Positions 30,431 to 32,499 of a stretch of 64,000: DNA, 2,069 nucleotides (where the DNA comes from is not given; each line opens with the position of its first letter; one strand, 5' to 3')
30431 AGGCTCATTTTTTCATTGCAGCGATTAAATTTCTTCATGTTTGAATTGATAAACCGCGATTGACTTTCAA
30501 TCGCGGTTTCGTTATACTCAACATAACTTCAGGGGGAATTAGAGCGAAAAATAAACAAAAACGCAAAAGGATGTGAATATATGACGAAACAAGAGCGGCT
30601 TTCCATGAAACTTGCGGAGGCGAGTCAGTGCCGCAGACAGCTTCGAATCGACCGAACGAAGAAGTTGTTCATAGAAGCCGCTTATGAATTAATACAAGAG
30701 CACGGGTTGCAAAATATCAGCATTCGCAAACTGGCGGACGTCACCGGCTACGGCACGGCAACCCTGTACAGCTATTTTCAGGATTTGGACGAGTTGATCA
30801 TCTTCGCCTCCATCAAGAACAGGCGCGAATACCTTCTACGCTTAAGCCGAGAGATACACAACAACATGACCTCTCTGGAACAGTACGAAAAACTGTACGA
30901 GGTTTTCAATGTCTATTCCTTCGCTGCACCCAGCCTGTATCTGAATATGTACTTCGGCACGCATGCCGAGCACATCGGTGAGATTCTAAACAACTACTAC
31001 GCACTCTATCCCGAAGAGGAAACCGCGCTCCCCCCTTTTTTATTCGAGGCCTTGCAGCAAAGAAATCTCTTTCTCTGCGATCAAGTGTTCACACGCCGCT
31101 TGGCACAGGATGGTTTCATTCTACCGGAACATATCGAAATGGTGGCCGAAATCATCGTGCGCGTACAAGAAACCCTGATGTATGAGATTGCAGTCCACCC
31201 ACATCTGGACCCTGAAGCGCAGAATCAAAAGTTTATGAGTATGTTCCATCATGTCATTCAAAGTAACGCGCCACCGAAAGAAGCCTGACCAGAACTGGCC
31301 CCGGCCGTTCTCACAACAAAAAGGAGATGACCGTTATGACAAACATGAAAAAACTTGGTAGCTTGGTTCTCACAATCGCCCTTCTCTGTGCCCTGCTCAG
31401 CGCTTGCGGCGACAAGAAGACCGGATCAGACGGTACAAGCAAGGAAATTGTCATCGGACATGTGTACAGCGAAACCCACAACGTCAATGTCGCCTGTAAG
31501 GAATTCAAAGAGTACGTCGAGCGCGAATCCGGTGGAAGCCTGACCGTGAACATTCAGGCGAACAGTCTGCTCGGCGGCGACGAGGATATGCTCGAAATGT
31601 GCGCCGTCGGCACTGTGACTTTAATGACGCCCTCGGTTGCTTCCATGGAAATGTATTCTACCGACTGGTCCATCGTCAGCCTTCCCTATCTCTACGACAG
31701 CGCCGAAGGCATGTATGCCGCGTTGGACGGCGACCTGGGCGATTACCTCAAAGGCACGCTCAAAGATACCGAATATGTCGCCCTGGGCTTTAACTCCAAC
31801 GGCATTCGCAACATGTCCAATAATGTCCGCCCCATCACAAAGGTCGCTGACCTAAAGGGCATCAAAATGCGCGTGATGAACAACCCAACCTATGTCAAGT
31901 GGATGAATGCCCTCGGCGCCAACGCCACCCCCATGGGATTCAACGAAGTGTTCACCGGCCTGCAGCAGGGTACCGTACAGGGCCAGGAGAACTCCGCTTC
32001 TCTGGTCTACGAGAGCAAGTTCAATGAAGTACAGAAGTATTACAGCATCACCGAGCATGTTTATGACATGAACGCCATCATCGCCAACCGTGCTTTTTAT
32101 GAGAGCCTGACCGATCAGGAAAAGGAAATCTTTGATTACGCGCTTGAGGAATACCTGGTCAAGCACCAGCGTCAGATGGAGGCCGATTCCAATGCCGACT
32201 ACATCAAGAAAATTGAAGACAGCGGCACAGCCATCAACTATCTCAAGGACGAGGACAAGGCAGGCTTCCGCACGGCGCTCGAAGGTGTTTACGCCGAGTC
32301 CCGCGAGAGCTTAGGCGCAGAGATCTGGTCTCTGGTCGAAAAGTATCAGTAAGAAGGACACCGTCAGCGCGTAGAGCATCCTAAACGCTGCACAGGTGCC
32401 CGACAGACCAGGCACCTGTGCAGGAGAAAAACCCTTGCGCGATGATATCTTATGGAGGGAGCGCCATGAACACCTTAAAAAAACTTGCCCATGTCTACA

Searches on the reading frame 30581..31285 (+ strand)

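Call 7: search_protein_families(library=pfam, proteins=[window:30581-31285:+], max_evalue=0.01)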
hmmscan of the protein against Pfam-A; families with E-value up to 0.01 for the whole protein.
window:30581-31285:+ (235 aa): 1 family
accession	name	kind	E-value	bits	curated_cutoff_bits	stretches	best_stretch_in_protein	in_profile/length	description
PF00440.29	TetR_N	-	1.9e-08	34.4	24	1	31-73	2-44/47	Bacterial regulatory proteins, tetR family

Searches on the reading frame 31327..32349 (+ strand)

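Call 7: search_protein_families(library=pfam, proteins=[window:31327-32349:+], max_evalue=0.01)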
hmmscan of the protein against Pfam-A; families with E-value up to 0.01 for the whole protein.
window:31327-32349:+ (341 aa): 1 family
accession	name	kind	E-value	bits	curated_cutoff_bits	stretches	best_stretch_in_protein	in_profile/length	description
PF03480.18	DctP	-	4.7e-78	262.8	23.4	1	43-324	1-281/286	Bacterial extracellular solute-binding protein, family 7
